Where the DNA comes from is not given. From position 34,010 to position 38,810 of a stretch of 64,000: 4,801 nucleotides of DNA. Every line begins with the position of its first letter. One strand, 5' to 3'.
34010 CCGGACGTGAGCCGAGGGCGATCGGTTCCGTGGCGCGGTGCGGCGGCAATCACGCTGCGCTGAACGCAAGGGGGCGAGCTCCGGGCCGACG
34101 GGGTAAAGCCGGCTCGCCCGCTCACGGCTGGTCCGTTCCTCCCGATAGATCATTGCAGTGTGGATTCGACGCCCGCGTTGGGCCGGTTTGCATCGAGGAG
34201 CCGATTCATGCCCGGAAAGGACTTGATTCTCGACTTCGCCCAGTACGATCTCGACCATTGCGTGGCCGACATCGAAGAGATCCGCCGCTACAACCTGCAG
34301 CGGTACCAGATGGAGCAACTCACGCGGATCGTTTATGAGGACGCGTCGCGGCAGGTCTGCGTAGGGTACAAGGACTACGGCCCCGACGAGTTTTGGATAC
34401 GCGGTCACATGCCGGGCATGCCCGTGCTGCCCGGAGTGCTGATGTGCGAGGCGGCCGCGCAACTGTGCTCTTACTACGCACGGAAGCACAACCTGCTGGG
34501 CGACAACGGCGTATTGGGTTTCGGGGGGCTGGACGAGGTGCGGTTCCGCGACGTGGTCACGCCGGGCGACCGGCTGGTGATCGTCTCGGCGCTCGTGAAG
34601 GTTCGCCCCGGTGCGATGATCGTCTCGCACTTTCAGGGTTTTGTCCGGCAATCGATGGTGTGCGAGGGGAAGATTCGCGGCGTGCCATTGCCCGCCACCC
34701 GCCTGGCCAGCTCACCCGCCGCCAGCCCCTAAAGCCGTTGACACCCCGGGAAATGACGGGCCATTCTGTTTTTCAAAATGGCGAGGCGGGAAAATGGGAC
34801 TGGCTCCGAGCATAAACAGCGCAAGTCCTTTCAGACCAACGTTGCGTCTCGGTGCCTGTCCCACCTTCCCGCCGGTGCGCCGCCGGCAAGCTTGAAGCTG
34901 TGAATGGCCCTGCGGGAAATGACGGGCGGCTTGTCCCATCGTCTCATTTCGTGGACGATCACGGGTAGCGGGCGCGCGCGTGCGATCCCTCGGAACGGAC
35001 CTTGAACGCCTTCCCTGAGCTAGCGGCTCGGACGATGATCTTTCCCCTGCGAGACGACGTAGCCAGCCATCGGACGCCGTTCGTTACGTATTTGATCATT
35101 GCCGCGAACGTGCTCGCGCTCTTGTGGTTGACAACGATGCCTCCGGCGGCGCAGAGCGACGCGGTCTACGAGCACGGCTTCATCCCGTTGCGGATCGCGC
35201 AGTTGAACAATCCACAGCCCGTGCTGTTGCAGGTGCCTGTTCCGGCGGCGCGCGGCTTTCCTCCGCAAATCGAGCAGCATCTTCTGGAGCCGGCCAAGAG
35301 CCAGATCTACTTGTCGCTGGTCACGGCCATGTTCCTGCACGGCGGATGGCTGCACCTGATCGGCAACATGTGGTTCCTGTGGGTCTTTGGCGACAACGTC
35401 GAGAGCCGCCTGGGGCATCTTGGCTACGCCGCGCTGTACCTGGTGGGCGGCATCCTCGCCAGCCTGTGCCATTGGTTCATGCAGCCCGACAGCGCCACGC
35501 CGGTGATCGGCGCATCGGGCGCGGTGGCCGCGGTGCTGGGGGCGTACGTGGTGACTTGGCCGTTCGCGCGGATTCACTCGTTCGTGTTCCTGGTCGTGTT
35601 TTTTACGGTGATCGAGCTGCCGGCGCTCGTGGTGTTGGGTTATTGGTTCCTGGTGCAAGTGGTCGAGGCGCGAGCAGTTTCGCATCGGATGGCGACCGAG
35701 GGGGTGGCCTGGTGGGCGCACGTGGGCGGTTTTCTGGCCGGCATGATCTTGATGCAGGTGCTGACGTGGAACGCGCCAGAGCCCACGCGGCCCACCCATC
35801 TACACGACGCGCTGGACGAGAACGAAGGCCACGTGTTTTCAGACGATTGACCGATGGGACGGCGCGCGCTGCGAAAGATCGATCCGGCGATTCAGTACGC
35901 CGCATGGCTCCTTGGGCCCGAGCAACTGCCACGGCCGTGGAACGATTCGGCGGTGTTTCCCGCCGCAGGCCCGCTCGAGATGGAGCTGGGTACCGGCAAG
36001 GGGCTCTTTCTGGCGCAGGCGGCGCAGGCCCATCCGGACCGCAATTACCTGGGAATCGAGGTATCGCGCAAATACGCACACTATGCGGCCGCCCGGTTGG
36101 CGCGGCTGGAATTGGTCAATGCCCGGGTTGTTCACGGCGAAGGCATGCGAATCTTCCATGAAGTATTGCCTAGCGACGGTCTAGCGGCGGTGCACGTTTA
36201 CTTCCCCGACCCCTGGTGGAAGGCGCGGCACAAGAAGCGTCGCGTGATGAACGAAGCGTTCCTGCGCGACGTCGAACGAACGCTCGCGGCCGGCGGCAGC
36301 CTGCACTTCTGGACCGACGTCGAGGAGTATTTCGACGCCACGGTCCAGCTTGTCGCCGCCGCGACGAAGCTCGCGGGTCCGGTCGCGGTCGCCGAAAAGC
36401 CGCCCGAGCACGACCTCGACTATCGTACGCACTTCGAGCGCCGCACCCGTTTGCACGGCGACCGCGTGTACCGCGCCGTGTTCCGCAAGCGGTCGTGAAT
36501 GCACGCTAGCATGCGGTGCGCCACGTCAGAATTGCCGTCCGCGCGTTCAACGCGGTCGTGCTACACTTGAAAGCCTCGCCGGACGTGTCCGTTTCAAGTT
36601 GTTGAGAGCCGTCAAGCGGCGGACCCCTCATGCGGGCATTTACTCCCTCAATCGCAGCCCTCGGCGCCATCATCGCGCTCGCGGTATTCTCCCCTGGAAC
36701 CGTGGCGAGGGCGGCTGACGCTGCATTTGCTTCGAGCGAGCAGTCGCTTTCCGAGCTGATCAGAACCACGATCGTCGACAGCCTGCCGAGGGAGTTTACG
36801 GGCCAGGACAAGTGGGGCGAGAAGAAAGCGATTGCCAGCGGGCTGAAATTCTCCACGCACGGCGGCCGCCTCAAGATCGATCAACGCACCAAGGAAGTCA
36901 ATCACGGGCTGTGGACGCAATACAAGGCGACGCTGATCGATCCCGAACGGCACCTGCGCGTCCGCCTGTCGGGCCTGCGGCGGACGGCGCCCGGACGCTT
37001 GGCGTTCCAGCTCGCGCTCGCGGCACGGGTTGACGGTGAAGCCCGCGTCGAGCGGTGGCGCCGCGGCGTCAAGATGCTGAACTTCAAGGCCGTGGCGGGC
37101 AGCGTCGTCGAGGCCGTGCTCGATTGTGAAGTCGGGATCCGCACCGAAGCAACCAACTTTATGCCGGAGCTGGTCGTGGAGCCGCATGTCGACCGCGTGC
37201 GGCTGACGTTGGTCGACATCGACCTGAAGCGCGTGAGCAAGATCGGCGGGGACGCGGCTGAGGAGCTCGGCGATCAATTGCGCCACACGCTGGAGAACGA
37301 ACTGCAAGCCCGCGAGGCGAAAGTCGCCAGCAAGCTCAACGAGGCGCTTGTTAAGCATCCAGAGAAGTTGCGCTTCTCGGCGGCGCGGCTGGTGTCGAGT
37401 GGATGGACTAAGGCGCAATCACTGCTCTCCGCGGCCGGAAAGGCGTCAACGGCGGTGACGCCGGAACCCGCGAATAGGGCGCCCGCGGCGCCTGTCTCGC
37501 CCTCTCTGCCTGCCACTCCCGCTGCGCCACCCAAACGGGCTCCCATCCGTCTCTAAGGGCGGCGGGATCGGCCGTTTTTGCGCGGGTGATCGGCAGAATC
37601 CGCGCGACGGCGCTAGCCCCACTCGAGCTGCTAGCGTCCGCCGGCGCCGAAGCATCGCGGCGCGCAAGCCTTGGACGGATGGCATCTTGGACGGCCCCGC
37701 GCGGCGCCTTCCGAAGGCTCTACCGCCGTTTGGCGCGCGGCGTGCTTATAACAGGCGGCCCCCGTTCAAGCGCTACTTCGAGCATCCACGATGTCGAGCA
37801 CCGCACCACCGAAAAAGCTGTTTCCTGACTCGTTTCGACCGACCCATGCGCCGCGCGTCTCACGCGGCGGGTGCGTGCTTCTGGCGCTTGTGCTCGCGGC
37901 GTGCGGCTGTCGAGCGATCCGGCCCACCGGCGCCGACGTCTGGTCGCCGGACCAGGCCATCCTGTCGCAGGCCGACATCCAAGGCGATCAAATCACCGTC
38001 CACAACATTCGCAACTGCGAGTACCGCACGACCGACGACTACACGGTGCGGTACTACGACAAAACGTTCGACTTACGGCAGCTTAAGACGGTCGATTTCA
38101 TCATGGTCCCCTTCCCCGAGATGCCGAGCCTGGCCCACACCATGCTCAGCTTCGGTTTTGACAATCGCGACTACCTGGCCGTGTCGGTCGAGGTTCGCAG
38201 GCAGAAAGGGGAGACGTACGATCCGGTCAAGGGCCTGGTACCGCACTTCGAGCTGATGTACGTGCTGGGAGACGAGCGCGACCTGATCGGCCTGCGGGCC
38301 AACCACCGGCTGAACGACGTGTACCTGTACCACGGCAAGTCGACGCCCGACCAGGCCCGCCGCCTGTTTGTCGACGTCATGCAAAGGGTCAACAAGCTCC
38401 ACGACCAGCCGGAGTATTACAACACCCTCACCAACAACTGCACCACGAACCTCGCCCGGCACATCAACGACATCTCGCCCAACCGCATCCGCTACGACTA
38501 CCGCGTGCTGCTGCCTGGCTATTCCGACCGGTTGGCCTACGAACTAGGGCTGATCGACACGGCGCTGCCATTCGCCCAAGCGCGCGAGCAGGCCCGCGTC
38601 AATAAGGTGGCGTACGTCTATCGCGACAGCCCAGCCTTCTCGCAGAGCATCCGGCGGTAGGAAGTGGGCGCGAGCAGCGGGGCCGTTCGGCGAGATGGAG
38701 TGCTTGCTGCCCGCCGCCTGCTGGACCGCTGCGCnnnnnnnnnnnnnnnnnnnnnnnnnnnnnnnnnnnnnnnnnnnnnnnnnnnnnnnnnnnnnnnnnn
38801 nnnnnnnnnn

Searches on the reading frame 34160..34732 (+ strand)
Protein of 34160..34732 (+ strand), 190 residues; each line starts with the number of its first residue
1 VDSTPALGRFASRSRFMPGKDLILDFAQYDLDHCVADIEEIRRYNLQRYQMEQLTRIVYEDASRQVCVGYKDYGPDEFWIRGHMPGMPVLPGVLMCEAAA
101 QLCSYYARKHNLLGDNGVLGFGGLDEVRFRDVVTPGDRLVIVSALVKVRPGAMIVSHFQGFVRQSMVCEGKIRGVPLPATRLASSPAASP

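Call 12: search_protein_families(library=pfam, proteins=[window:34160-34732:+])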
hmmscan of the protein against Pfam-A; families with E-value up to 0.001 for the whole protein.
window:34160-34732:+ (190 aa): 1 family
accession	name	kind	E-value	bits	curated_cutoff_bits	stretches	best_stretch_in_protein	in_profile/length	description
PF07977.19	FabA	-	2.2e-22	79.6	23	1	47-170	3-137/138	FabA-like domain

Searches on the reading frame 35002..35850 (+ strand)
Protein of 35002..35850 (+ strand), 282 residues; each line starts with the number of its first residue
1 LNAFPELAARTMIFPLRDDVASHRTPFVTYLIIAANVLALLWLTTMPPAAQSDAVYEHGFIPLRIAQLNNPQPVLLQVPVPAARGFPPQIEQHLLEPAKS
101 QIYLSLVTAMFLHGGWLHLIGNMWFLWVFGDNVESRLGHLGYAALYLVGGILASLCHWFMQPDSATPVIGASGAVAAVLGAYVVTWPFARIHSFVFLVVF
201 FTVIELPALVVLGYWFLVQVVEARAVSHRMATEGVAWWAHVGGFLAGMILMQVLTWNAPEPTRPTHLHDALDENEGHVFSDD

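Call 12: search_protein_families(library=pfam, proteins=[window:35002-35850:+])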
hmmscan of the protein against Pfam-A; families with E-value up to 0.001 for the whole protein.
window:35002-35850:+ (282 aa): 1 family
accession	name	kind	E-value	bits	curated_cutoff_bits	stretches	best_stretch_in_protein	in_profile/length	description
PF01694.28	Rhomboid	-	1.1e-32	113.6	22.6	1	104-254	5-140/143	Rhomboid domain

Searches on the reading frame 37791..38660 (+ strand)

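Call 78: search_protein_families(library=pfam, proteins=[window:37791-38660:+])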
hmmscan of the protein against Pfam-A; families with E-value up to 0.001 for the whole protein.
window:37791-38660:+ (289 aa): 1 family
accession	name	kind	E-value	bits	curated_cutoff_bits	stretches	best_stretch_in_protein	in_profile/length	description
PF13387.12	Lnb_N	-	1.1e-36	126.5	22.2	1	86-242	3-174/175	Lnb N-terminal periplasmic domain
